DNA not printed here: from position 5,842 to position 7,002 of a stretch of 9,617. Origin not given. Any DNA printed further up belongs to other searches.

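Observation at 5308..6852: Tandem PP-loop fusion: glutaminase-less AsnB-like synthetase domain joined to a Dph6-type diphthine-ammonia ligase domain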

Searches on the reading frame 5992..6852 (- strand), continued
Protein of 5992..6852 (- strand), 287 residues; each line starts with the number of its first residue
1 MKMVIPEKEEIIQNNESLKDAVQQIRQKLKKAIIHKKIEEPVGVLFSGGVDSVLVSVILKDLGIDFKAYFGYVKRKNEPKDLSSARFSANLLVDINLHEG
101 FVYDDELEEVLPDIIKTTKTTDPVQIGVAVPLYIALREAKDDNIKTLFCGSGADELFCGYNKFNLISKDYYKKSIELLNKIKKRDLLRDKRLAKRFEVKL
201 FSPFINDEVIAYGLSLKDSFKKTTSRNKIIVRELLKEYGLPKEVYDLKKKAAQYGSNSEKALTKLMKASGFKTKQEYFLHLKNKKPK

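Call 62: find_homologous_proteins(query=A2, max_evalue=1e-20)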
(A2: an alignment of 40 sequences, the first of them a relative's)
Query A2 (40 sequences) (270 aa, profile of the alignment): 618 proteins with E <= 1e-20 among 8000 candidates; the best 120 are listed.
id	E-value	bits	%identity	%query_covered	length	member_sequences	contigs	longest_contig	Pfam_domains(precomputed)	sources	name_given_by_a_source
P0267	9.1e-101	355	42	94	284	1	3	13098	PF00733.28,PF24167.2,PF02540.24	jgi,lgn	jgi:asparagine synthase (glutamine-hydrolysing)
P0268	2.8e-100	354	38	94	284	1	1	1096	PF00733.28,PF24167.2,PF02540.24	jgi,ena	-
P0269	6.5e-100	352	43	88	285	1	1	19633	PF00733.28,PF24167.2,PF02540.24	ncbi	-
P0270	2.3e-98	347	41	88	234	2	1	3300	PF00733.28,PF24167.2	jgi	jgi:asparagine synthase (glutamine-hydrolysing)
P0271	9.2e-97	342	37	96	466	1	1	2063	PF00733.28,PF24167.2,PF13522.12,PF02540.24,PF13537.12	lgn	-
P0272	1.2e-92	329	37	89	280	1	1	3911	PF00733.28,PF24167.2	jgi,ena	-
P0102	8.0e-91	323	40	95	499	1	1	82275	PF00733.28,PF28410.1,PF24167.2,PF03054.23,PF06508.20,PF01902.25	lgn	-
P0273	6.8e-89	316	57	96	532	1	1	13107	PF00733.28,PF28410.1,PF24167.2,PF01902.25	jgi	-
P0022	1.4e-88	315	49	96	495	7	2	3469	PF00733.28,PF28410.1,PF24167.2,PF03054.23,PF01902.25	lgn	-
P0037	3.4e-88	314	49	96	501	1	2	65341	PF00733.28,PF28410.1,PF24167.2,PF03054.23,PF06508.20,PF01902.25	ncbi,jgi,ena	ncbi:MAG: diphthine--ammonia ligase [archaeon]|jgi:asparagine synthase (glutamine-hydrolysing)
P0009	6.6e-88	313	61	92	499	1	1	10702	PF00733.28,PF28410.1,PF24167.2,PF06508.20,PF01902.25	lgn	-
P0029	1.0e-87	312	61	86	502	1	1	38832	PF00733.28,PF28410.1,PF24167.2,PF06508.20,PF01902.25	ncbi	-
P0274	1.3e-87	312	38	95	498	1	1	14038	PF00733.28,PF28410.1,PF24167.2,PF03054.23,PF01902.25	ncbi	ncbi:MAG: diphthine--ammonia ligase [Candidatus Woesearchaeota archaeon]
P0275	1.6e-87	312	63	86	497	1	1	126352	PF00733.28,PF28410.1,PF24167.2,PF06508.20,PF01902.25,PF02540.24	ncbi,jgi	-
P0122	2.3e-87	311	49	96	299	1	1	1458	PF00733.28,PF24167.2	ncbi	-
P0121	4.5e-86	307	100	100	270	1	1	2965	PF00733.28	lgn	-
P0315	1.1e-64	237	36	89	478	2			PF00733.28,PF24167.2,PF13522.12,PF13537.12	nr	nr:asparagine synthase (glutamine-hydrolyzing) [Thermococcus sp. M36]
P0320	3.5e-64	235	33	84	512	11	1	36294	PF00733.28,PF24167.2,PF13522.12,PF13537.12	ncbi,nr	ncbi:MAG: asparagine synthase-related protein [Candidatus Wukongarchaeota archaeon]|nr:asparagine sy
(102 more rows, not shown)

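Call 65: search_protein_families(library=pfam, proteins=[P0155, P0144, P0189, P0169, P0225, P0245, P0315, P0320], max_evalue=0.0001)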
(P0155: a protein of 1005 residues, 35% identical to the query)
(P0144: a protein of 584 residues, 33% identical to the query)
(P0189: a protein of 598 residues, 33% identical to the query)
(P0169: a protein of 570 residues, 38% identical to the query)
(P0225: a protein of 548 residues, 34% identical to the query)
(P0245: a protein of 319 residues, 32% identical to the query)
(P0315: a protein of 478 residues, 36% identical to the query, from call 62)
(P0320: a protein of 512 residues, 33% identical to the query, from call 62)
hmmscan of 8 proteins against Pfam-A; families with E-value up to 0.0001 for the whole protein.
P0155 (1005 aa): 9 families
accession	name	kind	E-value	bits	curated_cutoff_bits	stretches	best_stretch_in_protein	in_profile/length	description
PF01902.24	Diphthami_syn_2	-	7.9e-59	199.3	23.2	1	781-980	2-199/219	Diphthamide synthase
PF00733.27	Asn_synthase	-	3.3e-46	159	21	2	519-662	2-141/354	Asparagine synthase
PF02463.25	SMC_N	-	5.7e-40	137.5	40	1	2-789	1-140/220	RecF/RecN/SMC N terminal domain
PF13476.12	AAA_23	-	2.5e-19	71.2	27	1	6-195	2-193/201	AAA domain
PF13537.11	GATase_7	-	6.2e-16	59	25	1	385-479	14-122/123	Glutamine amidotransferase domain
PF13522.11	GATase_6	-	2.4e-12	47.4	27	1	367-474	9-130/130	Glutamine amidotransferase domain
PF13175.12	AAA_15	-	3.2e-10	40.6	32.1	1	1-349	1-266/374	AAA ATPase domain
PF24167.1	DUF7411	-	2.3e-08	34.3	28.7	1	536-610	2-70/194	Family of unknown function (DUF7411)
PF13304.12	AAA_21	-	2.6e-05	24.9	27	1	26-67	1-32/304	AAA domain, putative AbiEii toxin, Type IV TA system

P0144 (584 aa): 7 families
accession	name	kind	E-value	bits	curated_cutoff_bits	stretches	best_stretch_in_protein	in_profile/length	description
PF00733.27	Asn_synthase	-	3.4e-46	159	21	2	249-393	3-142/354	Asparagine synthase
PF01902.24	Diphthami_syn_2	-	2.4e-19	70.2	23.2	1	514-584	3-72/219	Diphthamide synthase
PF13537.11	GATase_7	-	3.9e-14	53.2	25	1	77-188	10-122/123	Glutamine amidotransferase domain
PF24167.1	DUF7411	-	7.5e-12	45.7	28.7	1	266-342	2-72/194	Family of unknown function (DUF7411)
PF13522.11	GATase_6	-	2.7e-10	40.8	27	1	67-183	13-130/130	Glutamine amidotransferase domain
PF03054.22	tRNA_Me_trans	-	1e-05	25.8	20.6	0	266-341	2-81/202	tRNA methyl transferase HUP domain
PF06508.19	QueC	-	1.6e-05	25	22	0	269-330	4-62/210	Queuosine biosynthesis protein QueC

P0189 (598 aa): 5 families
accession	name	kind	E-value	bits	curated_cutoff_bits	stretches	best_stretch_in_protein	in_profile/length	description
PF00733.27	Asn_synthase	-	4.3e-47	161.9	21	2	266-413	2-143/354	Asparagine synthase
PF01902.24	Diphthami_syn_2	-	1.3e-17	64.5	23.2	1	533-598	4-68/219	Diphthamide synthase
PF13537.11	GATase_7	-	2e-16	60.6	25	1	111-212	14-122/123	Glutamine amidotransferase domain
PF13522.11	GATase_6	-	1.4e-13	51.4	27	1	97-203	13-128/130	Glutamine amidotransferase domain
PF24167.1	DUF7411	-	7e-07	29.4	28.7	0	284-350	1-61/194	Family of unknown function (DUF7411)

P0169 (570 aa): 2 families
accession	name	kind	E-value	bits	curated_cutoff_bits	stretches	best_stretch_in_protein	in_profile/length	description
PF00733.27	Asn_synthase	-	1.3e-38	134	21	1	290-549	15-306/354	Asparagine synthase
PF13537.11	GATase_7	-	3e-08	34.1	25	1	137-182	75-121/123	Glutamine amidotransferase domain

P0225 (548 aa): 4 families
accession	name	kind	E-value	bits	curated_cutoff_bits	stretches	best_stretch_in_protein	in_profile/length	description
PF00733.27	Asn_synthase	-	1.3e-54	186.7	21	2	245-383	4-143/354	Asparagine synthase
PF13537.11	GATase_7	-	1.9e-31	109.1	25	1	64-190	1-121/123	Glutamine amidotransferase domain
PF13522.11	GATase_6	-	2.2e-27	96.1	27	1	56-186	8-130/130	Glutamine amidotransferase domain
PF24167.1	DUF7411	-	2e-06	28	28.7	1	260-331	2-72/194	Family of unknown function (DUF7411)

P0245 (319 aa): 2 families
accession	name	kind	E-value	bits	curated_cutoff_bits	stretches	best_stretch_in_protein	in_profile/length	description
PF00733.27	Asn_synthase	-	6.6e-51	174.5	21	2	21-159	2-141/354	Asparagine synthase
PF24167.1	DUF7411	-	2.2e-09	37.6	28.7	1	39-109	3-72/194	Family of unknown function (DUF7411)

P0315 (478 aa): 4 families
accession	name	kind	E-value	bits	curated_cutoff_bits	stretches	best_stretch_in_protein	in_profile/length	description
PF00733.27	Asn_synthase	-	3.5e-56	191.8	21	2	225-361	2-141/354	Asparagine synthase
PF13537.11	GATase_7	-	4.3e-23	82.1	25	1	59-177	2-121/123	Glutamine amidotransferase domain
PF13522.11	GATase_6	-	4.1e-20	72.6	27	1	50-173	8-122/130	Glutamine amidotransferase domain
PF24167.1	DUF7411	-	1.7e-09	38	28.7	1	240-308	2-70/194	Family of unknown function (DUF7411)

P0320 (512 aa): 4 families
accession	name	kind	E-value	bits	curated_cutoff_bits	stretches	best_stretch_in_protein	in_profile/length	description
PF00733.27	Asn_synthase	-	2.6e-46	159.3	21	2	241-378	5-143/354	Asparagine synthase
PF13537.11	GATase_7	-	1.9e-24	86.5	25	1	74-188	13-121/123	Glutamine amidotransferase domain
PF13522.11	GATase_6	-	5.7e-16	59.2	27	1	72-184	27-130/130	Glutamine amidotransferase domain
PF24167.1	DUF7411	-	2e-09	37.7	28.7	1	255-324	2-70/194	Family of unknown function (DUF7411)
